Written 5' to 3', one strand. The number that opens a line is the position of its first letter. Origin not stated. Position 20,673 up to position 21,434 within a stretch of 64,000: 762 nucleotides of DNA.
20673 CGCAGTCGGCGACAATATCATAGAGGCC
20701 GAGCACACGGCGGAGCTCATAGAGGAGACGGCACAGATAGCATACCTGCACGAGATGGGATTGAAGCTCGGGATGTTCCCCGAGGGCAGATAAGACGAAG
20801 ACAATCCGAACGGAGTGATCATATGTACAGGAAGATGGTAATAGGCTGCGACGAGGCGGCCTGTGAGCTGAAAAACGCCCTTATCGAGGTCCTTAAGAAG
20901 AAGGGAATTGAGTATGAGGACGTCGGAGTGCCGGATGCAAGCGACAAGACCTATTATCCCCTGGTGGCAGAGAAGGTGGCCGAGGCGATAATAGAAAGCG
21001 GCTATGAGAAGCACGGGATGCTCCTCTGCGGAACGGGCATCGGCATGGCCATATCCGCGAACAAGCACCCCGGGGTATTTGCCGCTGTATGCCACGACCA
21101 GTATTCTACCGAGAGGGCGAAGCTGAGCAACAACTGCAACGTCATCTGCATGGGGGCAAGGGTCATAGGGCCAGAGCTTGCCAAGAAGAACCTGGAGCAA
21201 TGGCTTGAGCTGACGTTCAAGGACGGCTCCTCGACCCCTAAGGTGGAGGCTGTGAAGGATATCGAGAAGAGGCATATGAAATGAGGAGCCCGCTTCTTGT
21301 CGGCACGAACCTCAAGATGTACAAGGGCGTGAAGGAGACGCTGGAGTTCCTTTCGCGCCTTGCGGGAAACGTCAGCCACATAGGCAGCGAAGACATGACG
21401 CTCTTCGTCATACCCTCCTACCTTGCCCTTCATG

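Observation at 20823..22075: RpiB-like plus divergent TIM-like isomerase pair suggests funnelling of tetrulose phosphates to erythrose-4-phosphate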

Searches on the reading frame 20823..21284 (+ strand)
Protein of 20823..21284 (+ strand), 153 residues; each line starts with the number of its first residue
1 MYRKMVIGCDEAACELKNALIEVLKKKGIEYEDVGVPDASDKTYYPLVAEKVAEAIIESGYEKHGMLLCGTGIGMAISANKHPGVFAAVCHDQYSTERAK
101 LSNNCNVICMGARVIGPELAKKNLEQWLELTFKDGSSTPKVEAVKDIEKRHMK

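Call 5: search_protein_families(library=pfam, proteins=[window:20823-21284:+])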
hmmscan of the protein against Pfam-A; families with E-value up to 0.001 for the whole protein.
window:20823-21284:+ (153 aa): 1 family
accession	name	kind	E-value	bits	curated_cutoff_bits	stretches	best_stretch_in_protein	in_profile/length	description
PF02502.23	LacAB_rpiB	-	6e-47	159.5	24.7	1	6-143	2-137/138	Ribose/Galactose Isomerase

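Call 6: search_protein_families(library=ncbifam, proteins=[window:20823-21284:+])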
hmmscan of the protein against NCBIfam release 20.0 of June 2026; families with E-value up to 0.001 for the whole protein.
window:20823-21284:+ (153 aa): 12 families
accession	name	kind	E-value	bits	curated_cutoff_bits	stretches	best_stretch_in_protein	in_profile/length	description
NF004051.0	PRK05571.1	subfamily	7.3e-48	162.1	135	1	4-149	3-147/149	ribose-5-phosphate isomerase B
NF051858.1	EryPhIsonDerIRhiz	equivalog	2.4e-45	154.3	240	1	4-150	2-149/150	D-erythrulose-4-phosphate isomerase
TIGR00689.1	rpiB_lacA_lacB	subfamily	4.9e-38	130.3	88.3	1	6-149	2-144/145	RpiB/LacA/LacB family sugar-phosphate isomerase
TIGR01120.1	rpiB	equivalog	9.5e-37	126.1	138.65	1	4-148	1-143/143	ribose 5-phosphate isomerase B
TIGR02133.1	RPI_actino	equivalog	4.7e-36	123.9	168.2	1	4-148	2-146/148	ribose-5-phosphate isomerase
NF006381.0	PRK08622.1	equivalog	7.9e-29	100.7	234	1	4-150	2-147/171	galactose-6-phosphate isomerase subunit LacB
TIGR01119.1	lacB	equivalog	1.3e-23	83.5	312.55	1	4-142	2-138/171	galactose-6-phosphate isomerase subunit LacB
NF009258.0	PRK12615.1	equivalog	1.2e-20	74.1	325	1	4-148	2-145/171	galactose-6-phosphate isomerase subunit LacB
NF006380.0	PRK08621.1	equivalog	5.7e-16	59.2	164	1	4-137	2-131/142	galactose-6-phosphate isomerase subunit LacA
NF009257.0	PRK12613.1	equivalog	4.2e-11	43.1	243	1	5-135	3-128/141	galactose-6-phosphate isomerase subunit LacA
TIGR01118.1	lacA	equivalog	3.2e-10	40.3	181.1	1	5-140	3-134/141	galactose-6-phosphate isomerase subunit LacA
NF006753.0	PRK09273.1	equivalog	5.9e-06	25.8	137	1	18-133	20-135/211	hypothetical protein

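Call 34: search_solved_structures(query=window:20823-21284:+, max_evalue=1e-10, show_alignments=2)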
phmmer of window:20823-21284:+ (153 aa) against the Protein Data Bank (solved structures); distinct sequences matched with E-value up to 1e-10: 18.
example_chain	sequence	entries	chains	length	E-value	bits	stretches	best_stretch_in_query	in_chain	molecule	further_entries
3qd5_A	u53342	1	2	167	3.4e-33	117.9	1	4-151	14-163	putative ribose-5-phosphate isomerase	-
3sdw_A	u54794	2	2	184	4.7e-33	117.4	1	4-151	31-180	ribose 5-phosphate isomerase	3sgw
2vvr_A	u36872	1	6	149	2.5e-29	105.4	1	3-151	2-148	RIBOSE-5-PHOSPHATE ISOMERASE B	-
5ifz_A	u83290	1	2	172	4.3e-29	104.6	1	4-151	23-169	Ribose 5-phosphate isomerase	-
1nn4_A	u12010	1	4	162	5e-29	104.4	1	3-151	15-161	Ribose 5-phosphate isomerase B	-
3ph3_A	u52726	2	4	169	8.9e-28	100.3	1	3-153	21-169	Ribose-5-phosphate isomerase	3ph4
3he8_A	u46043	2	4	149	1.1e-27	100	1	4-153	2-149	Ribose-5-phosphate isomerase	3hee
3k7o_A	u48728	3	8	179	1.3e-24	90.1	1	1-151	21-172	Ribose 5-phosphate isomerase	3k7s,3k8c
3m1p_A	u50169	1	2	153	1.6e-23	86.5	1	1-151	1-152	Ribose 5-phosphate isomerase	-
6fxs_A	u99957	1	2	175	1.6e-23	86.5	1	1-148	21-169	Ribose 5-phosphate isomerase, putative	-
6fxl_A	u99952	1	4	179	1.7e-23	86.5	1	1-151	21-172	Ribose 5-phosphate isomerase, putative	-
3k7p_A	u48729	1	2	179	2.4e-23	86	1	1-151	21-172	Ribose 5-phosphate isomerase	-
6fxw_A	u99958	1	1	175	8.3e-22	81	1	3-153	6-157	Putative ribose 5-phosphate isomerase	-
1o1x_A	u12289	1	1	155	1.4e-21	80.3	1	4-143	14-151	ribose-5-phosphate isomerase RpiB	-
3s5p_A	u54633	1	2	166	5.7e-19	71.8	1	4-146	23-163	Ribose 5-phosphate isomerase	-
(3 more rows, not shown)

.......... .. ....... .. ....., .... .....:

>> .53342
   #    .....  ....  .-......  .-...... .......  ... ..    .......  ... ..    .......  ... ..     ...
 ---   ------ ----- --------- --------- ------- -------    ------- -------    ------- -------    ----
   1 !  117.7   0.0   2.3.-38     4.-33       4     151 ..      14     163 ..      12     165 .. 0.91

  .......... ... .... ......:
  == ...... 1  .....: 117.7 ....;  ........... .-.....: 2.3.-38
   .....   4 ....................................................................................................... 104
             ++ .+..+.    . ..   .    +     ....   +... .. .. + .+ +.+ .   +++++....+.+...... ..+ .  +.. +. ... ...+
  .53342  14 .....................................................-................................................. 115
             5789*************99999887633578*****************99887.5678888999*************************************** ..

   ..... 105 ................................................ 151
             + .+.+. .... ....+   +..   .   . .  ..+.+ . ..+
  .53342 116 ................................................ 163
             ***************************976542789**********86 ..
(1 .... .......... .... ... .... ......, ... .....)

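Call 53: search_solved_structures(query=window:20823-21284:+, max_evalue=1e-25, show_alignments=5)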
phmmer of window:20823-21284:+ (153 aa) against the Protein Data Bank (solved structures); distinct sequences matched with E-value up to 1e-25: 7.
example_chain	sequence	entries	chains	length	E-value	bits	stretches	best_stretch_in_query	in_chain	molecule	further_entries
3qd5_A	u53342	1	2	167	3.4e-33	117.9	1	4-151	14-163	putative ribose-5-phosphate isomerase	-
3sdw_A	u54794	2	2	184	4.7e-33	117.4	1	4-151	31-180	ribose 5-phosphate isomerase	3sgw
2vvr_A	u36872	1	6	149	2.5e-29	105.4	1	3-151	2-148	RIBOSE-5-PHOSPHATE ISOMERASE B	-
5ifz_A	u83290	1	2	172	4.3e-29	104.6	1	4-151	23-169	Ribose 5-phosphate isomerase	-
1nn4_A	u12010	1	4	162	5e-29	104.4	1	3-151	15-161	Ribose 5-phosphate isomerase B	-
3ph3_A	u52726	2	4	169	8.9e-28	100.3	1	3-153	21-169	Ribose-5-phosphate isomerase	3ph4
3he8_A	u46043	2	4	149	1.1e-27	100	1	4-153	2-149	Ribose-5-phosphate isomerase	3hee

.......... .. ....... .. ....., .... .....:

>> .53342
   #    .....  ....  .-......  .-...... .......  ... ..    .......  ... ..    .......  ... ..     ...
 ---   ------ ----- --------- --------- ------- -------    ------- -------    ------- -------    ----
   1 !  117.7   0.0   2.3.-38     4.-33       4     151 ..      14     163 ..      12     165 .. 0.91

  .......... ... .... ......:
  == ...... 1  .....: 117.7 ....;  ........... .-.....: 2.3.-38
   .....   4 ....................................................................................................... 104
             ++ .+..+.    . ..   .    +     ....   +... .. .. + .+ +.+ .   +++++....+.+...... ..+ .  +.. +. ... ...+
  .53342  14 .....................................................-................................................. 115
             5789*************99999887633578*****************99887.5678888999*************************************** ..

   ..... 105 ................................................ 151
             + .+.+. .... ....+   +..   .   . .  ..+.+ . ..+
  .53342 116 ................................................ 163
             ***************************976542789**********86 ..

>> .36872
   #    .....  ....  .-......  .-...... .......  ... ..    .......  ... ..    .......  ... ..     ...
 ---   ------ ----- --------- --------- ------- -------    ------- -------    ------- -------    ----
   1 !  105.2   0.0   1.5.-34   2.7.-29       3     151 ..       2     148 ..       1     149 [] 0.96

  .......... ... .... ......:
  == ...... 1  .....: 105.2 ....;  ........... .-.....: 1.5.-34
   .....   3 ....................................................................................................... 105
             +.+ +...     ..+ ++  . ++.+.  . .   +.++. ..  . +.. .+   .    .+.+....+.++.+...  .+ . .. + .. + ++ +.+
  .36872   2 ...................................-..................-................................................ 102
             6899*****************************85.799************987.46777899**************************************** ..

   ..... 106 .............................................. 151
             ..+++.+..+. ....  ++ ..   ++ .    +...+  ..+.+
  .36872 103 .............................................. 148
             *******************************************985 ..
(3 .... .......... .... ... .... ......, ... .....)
